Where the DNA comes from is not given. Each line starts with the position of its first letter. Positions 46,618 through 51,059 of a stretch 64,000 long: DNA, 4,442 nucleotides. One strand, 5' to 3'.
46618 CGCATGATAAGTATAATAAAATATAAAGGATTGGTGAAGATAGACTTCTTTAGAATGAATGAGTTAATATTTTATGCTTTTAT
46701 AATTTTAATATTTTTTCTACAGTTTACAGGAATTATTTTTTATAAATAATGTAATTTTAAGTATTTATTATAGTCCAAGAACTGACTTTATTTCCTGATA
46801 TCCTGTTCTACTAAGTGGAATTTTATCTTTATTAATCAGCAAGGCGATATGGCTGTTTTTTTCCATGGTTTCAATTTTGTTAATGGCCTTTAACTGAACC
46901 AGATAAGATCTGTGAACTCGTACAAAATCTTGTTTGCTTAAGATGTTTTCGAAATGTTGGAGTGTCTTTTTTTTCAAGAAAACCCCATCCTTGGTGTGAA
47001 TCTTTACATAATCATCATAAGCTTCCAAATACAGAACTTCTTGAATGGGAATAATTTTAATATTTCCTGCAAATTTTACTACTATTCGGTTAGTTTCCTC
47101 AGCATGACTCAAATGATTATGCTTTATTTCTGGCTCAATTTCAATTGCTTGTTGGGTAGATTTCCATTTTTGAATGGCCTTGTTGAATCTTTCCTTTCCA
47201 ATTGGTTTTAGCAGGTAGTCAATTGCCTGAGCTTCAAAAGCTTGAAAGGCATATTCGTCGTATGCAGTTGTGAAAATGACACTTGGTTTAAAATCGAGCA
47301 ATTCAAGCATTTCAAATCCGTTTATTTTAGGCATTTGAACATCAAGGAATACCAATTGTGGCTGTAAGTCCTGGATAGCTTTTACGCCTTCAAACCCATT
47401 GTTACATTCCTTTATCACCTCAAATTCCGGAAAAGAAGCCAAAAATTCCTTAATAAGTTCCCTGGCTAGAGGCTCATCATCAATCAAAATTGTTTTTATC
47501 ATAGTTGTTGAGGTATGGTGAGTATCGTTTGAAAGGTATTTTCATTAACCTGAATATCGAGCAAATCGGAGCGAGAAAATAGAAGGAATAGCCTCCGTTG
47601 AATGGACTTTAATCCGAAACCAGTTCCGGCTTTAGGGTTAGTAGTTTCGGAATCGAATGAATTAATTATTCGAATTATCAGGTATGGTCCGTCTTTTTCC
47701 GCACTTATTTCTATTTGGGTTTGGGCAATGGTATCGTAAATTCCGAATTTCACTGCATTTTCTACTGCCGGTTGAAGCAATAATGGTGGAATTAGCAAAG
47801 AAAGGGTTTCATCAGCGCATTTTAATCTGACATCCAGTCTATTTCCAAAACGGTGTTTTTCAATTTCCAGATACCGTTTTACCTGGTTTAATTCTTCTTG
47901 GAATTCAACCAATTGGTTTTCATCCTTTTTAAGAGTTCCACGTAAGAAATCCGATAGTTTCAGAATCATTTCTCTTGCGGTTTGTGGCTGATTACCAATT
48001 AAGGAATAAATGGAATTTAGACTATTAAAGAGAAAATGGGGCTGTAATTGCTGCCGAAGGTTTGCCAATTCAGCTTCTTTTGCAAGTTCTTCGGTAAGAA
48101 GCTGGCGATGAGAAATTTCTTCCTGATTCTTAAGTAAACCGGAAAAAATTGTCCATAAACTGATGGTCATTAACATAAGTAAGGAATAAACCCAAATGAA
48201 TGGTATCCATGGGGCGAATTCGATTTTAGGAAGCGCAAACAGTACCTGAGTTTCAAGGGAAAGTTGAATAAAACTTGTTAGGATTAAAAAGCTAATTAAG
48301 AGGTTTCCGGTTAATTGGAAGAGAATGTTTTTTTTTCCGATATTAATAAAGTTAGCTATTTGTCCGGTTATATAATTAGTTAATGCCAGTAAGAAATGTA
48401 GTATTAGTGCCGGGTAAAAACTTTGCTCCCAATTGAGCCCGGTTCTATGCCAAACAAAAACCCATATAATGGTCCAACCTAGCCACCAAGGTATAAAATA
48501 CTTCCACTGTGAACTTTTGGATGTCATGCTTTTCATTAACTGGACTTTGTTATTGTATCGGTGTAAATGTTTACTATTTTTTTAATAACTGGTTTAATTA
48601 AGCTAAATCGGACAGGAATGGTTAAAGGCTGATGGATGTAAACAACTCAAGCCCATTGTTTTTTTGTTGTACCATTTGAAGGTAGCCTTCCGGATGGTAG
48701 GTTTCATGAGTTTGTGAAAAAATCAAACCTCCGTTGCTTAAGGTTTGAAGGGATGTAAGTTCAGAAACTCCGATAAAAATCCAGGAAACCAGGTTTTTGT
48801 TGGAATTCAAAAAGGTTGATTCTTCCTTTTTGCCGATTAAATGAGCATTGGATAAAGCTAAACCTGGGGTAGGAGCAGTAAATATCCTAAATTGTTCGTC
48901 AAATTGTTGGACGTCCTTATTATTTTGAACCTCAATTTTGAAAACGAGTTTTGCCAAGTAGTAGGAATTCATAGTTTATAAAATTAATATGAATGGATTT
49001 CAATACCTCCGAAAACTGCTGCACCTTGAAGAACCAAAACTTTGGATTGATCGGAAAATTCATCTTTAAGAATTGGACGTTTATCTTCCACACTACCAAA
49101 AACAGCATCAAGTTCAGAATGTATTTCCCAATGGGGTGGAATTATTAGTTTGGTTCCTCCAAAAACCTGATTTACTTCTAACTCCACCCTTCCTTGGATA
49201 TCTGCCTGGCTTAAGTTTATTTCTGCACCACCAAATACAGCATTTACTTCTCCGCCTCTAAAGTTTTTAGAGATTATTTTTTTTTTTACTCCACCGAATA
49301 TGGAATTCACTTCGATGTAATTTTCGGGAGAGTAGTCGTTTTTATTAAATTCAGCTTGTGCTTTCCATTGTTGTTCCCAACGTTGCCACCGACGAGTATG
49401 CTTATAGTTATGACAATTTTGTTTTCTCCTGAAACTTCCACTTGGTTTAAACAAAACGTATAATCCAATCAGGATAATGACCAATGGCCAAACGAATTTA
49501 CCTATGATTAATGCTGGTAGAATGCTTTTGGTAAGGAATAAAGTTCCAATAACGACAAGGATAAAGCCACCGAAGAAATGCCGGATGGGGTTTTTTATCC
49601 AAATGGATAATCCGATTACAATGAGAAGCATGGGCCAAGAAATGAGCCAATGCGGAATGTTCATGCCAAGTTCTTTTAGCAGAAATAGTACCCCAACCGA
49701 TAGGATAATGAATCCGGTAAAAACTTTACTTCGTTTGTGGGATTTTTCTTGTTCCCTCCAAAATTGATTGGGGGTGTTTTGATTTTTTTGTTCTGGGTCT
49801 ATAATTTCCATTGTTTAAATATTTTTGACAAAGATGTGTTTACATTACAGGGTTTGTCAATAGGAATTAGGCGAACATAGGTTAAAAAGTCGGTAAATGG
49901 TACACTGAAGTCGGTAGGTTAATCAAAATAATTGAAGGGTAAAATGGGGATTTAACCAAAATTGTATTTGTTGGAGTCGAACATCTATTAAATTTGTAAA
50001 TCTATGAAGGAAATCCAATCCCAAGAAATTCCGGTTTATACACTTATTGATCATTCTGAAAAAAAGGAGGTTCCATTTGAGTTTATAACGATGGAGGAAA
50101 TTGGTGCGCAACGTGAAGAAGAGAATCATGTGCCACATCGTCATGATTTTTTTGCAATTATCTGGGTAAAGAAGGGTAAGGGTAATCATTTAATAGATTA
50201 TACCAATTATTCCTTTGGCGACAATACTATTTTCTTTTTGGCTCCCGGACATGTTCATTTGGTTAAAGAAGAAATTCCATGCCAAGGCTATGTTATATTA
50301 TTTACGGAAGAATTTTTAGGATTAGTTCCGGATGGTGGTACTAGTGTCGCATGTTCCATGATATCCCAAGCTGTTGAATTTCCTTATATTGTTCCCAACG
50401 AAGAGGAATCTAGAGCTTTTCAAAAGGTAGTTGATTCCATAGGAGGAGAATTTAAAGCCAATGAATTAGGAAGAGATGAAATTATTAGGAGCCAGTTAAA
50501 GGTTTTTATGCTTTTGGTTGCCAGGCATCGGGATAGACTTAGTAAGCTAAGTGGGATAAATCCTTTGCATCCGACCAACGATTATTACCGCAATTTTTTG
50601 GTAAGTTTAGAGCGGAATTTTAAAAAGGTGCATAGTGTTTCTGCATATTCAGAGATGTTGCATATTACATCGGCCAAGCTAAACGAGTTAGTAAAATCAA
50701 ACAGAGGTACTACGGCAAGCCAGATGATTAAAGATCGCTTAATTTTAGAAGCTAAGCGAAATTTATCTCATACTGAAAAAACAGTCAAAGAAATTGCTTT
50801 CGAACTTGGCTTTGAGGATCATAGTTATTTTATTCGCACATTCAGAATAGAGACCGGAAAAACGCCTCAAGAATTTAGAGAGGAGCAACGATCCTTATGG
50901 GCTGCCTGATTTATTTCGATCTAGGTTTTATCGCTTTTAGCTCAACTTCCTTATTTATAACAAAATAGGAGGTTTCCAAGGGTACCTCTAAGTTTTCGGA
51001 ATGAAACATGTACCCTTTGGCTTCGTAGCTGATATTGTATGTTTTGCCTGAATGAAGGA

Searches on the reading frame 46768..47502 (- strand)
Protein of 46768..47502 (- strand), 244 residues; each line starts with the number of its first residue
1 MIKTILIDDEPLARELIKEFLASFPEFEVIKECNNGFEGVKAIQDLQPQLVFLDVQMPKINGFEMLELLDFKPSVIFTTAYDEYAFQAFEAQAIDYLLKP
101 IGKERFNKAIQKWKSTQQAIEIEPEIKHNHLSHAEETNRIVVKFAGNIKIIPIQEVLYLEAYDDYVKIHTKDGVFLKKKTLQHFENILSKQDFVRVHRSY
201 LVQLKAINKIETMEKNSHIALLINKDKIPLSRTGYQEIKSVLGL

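Call 35: search_protein_families(library=pfam, proteins=[window:46768-47502:-], max_evalue=0.00001)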
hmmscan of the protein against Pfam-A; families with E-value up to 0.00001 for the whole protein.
window:46768-47502:- (244 aa): 2 families
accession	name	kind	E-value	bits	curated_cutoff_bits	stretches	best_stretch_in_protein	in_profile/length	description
PF04397.21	LytTR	-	1.2e-25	90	22.6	1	147-242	2-97/98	LytTr DNA-binding domain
PF00072.30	Response_reg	-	1.3e-21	77.3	30.2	1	5-111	2-111/111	Response regulator receiver domain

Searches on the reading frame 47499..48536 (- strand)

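Call 35: search_protein_families(library=pfam, proteins=[window:47499-48536:-], max_evalue=0.00001)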
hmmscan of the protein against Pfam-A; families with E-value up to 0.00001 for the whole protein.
window:47499-48536:- (345 aa): 1 family
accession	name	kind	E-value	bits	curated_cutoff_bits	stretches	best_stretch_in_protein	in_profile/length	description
PF06580.19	His_kinase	-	2.9e-27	95.2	25.2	1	155-234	1-81/81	Histidine kinase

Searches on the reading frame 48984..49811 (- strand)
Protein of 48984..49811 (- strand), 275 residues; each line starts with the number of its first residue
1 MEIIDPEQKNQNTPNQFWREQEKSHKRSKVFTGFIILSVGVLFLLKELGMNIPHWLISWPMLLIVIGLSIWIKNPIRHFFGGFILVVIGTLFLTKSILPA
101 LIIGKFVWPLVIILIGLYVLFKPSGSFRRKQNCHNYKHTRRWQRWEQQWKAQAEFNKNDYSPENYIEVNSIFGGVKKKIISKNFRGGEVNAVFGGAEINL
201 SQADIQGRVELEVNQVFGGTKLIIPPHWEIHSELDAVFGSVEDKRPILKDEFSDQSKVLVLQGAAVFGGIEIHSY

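Call 35: search_protein_families(library=pfam, proteins=[window:48984-49811:-], max_evalue=0.00001)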
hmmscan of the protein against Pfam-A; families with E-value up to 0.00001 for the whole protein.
window:48984-49811:- (275 aa): 2 families
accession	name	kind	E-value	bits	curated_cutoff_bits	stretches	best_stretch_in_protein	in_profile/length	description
PF22570.1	LiaF-TM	-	4e-17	63.3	27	1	31-124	1-95/98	LiaF transmembrane domain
PF18917.5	LiaI-LiaF-like_TM1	-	5.3e-11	42.9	27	1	30-70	1-41/42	LiaI-LiaF-like transmembrane region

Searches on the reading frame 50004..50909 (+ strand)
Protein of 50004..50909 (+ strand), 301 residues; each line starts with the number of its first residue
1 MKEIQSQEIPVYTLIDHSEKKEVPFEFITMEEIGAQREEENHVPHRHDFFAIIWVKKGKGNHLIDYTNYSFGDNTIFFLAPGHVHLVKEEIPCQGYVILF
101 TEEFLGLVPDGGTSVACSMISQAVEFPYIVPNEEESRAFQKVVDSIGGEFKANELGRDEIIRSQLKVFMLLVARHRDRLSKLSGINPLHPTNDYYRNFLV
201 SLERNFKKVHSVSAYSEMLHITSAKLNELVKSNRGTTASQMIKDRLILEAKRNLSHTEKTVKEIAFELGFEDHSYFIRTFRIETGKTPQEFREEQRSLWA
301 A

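Call 35: search_protein_families(library=pfam, proteins=[window:50004-50909:+], max_evalue=0.00001)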
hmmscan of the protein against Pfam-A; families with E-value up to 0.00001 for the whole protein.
window:50004-50909:+ (301 aa): 3 families
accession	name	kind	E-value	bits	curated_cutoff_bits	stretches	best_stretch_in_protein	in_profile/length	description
PF12833.13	HTH_18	-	5.1e-21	75.2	33.6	1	215-293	1-79/80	Helix-turn-helix domain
PF02311.25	AraC_binding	-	6.7e-11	42.5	21.1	1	38-158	12-128/135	AraC-like ligand binding domain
PF00165.29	HTH_AraC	-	1.1e-10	41.8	26.6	1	255-292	2-41/42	Bacterial regulatory helix-turn-helix proteins, AraC family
